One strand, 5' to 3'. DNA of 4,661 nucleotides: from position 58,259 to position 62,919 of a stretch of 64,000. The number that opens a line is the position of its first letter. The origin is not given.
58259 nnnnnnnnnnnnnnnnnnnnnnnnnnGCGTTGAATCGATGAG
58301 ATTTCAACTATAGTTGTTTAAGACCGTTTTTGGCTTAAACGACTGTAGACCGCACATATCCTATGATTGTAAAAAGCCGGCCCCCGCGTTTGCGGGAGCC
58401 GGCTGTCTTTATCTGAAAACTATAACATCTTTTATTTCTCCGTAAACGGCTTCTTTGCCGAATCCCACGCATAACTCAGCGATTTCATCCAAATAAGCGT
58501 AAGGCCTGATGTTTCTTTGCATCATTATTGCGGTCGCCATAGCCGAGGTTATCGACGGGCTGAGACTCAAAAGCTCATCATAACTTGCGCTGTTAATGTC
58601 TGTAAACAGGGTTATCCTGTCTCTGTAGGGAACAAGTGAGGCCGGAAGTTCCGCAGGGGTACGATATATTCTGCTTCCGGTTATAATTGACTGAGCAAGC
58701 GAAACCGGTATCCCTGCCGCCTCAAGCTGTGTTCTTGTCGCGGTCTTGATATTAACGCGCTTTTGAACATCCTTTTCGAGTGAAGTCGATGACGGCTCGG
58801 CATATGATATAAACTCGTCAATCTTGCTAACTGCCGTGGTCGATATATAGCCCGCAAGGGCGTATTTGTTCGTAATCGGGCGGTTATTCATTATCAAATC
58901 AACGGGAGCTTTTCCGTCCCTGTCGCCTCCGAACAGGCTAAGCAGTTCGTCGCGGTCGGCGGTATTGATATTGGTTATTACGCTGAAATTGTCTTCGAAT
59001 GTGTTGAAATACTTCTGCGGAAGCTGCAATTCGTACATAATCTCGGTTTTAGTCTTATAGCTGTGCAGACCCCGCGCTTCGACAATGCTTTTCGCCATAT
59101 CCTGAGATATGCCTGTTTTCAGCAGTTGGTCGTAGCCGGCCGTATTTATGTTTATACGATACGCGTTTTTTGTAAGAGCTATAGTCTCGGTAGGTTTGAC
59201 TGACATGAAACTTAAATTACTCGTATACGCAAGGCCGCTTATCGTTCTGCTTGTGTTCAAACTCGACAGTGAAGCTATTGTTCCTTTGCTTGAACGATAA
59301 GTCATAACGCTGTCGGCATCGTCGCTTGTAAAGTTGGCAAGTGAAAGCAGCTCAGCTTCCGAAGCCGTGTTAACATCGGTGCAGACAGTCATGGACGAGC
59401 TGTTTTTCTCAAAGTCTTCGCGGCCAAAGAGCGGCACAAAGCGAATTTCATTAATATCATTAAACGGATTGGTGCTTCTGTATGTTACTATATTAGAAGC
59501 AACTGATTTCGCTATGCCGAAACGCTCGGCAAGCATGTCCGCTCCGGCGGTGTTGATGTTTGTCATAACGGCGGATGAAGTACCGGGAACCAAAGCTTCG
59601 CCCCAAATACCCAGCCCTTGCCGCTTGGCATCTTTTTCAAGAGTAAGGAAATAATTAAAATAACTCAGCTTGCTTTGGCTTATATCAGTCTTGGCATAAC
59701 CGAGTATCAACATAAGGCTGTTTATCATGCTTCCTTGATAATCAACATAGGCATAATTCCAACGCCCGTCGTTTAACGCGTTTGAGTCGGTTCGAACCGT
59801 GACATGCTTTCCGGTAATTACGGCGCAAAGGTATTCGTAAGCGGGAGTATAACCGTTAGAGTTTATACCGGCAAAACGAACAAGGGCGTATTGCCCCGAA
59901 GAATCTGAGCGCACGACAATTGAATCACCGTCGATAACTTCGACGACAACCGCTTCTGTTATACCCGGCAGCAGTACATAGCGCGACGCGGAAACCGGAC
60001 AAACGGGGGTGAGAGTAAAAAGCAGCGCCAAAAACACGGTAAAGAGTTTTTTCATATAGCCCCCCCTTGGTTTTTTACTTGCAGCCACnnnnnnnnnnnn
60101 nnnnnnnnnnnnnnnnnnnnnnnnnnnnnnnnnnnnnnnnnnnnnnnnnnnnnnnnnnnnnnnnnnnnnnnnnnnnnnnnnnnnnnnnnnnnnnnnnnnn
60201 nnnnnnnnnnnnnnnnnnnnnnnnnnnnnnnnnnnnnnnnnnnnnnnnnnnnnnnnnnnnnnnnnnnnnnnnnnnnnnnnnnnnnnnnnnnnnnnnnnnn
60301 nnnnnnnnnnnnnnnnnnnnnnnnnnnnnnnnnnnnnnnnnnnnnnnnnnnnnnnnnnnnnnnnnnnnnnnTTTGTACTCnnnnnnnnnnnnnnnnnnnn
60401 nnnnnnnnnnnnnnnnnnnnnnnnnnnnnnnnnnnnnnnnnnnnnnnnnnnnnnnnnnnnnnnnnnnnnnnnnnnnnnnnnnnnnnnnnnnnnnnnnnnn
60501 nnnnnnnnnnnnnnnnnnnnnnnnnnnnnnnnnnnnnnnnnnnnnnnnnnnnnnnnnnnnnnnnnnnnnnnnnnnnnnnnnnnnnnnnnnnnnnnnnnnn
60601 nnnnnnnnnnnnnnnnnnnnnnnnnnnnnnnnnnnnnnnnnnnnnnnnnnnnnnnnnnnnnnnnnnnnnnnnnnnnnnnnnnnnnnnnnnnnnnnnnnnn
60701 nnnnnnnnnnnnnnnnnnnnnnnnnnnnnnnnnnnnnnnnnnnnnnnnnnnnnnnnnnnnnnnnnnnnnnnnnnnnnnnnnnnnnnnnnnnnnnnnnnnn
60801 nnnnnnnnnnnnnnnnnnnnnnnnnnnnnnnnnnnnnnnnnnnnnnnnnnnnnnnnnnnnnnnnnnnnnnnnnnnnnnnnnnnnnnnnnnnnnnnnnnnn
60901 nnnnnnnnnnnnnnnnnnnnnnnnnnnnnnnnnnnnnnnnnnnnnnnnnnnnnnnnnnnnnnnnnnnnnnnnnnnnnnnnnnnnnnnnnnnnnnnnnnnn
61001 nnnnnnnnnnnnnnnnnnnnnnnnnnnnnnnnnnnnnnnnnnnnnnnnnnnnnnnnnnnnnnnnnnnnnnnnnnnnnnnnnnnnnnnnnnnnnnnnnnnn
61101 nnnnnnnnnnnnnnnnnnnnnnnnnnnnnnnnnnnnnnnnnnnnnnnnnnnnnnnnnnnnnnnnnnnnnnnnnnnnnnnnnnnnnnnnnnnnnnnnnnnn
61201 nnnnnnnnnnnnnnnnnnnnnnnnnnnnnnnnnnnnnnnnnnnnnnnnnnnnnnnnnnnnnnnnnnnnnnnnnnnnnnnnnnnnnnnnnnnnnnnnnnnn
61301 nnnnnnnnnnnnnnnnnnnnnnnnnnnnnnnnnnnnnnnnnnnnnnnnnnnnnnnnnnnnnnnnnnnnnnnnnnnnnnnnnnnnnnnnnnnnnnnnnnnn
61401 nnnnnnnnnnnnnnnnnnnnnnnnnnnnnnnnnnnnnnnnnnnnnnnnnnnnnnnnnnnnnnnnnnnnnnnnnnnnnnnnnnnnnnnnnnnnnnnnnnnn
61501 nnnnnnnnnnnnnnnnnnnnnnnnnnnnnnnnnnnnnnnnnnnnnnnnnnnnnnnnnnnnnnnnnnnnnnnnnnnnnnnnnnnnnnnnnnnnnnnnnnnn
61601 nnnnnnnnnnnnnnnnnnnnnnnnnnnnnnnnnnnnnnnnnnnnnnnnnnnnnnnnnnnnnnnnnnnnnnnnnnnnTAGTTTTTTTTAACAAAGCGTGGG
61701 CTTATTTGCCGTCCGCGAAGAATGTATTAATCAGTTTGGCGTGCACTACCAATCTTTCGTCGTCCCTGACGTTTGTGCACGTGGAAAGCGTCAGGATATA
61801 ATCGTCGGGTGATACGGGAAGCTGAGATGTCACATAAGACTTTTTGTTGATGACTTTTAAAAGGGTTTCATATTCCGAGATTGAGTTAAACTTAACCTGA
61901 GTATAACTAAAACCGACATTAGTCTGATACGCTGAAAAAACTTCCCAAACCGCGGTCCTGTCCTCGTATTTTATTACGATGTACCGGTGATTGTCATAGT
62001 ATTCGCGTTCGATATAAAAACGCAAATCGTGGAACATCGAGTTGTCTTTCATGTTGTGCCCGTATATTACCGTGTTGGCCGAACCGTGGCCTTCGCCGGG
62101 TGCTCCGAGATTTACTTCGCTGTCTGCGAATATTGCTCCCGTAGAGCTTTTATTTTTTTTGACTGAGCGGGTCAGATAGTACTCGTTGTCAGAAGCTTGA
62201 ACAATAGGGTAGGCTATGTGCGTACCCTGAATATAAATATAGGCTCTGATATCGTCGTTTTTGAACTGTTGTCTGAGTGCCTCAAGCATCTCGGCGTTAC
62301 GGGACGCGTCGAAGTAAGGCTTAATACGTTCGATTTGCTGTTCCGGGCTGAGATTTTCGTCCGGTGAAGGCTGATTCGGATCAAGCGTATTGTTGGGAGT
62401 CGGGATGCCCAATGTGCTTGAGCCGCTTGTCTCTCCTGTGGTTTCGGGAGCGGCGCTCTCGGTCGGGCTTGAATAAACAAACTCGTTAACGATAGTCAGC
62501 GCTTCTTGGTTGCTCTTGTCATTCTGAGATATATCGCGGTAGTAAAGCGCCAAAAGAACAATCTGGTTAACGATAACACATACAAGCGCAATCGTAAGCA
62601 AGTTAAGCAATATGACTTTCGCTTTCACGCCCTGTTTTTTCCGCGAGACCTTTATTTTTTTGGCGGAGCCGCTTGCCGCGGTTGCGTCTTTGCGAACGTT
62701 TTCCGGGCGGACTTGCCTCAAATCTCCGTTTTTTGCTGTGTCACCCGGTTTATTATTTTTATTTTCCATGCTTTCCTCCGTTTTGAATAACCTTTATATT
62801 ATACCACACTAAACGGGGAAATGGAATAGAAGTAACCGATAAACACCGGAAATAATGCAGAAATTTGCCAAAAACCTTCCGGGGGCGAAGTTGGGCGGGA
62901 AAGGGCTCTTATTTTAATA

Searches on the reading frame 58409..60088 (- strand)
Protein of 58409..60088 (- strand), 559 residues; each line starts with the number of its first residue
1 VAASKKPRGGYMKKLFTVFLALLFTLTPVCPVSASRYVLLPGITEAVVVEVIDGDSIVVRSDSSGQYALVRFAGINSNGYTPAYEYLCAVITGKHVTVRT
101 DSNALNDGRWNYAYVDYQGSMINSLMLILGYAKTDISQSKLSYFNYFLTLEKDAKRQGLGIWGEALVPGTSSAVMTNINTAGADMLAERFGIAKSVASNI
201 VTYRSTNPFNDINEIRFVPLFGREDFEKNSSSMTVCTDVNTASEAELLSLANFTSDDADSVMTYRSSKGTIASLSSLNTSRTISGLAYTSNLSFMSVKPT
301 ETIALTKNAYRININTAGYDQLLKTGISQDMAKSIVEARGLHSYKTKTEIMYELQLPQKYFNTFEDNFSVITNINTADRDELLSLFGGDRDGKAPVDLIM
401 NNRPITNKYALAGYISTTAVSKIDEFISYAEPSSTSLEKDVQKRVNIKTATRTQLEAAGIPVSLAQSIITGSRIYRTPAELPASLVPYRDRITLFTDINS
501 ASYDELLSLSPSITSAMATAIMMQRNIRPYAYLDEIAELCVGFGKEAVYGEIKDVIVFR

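Call 44: search_protein_families(library=pfam, proteins=[window:58409-60088:-], max_evalue=0.001)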
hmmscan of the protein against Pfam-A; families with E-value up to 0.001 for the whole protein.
window:58409-60088:- (559 aa): 3 families
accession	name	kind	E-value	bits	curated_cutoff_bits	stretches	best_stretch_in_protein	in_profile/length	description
PF12836.13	HHH_3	-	2.3e-32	111.3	27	3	173-231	3-62/65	Helix-hairpin-helix motif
PF03934.19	T2SSK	-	4.1e-14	53.1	24.2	0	312-358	1-49/63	Type II secretion system (T2SS), protein K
PF00565.23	SNase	-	4.1e-05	24.4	21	1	83-163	26-106/107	Staphylococcal nuclease homologue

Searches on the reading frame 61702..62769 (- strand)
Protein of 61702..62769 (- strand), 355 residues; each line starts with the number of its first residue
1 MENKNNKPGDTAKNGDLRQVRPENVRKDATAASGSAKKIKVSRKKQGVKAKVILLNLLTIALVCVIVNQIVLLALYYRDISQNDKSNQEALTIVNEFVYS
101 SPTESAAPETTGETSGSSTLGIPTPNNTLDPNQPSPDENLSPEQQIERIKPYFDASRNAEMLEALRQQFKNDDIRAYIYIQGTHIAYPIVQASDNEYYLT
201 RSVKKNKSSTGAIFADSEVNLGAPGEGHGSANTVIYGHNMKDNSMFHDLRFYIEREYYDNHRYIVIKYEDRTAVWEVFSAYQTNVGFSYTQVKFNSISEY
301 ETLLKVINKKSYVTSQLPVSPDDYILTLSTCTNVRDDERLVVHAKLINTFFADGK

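Call 44: search_protein_families(library=pfam, proteins=[window:61702-62769:-], max_evalue=0.001)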
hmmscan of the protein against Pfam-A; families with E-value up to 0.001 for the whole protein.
window:61702-62769:- (355 aa): 1 family
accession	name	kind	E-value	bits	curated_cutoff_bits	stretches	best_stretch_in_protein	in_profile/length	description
PF04203.18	Sortase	-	1.2e-14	54.5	26.6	1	178-346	1-124/125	Sortase domain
